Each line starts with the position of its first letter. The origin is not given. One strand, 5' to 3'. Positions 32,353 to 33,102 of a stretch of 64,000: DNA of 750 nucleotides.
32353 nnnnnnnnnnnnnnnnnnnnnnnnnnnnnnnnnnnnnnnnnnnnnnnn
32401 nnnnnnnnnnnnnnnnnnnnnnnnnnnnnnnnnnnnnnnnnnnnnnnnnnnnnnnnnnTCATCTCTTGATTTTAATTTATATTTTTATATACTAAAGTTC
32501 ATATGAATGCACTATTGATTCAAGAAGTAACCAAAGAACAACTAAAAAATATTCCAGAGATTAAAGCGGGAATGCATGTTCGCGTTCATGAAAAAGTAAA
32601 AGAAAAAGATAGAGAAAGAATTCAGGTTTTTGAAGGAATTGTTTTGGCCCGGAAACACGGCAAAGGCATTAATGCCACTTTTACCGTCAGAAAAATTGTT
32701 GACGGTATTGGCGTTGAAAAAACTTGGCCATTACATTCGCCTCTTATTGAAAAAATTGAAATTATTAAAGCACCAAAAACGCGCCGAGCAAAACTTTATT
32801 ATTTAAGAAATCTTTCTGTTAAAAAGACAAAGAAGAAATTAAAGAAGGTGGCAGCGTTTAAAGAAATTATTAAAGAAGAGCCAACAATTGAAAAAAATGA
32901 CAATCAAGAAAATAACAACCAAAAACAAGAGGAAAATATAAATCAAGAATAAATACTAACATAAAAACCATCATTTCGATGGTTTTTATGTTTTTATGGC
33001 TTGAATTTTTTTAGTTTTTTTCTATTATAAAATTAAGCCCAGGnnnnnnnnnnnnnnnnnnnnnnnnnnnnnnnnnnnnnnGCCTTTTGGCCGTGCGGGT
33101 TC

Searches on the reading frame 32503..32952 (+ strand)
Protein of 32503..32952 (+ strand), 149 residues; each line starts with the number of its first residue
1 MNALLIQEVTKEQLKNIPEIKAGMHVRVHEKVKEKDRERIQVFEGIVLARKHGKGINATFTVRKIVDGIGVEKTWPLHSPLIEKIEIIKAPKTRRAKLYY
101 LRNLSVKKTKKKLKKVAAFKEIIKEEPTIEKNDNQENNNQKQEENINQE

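Call 81: search_protein_families(library=pfam, proteins=[window:32503-32952:+], max_evalue=0.000001)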
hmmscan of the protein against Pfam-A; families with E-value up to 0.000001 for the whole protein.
window:32503-32952:+ (149 aa): 1 family
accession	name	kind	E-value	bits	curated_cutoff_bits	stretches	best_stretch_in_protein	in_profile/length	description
PF01245.26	Ribosomal_L19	-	1.6e-39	134.8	22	1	5-112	2-109/111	Ribosomal protein L19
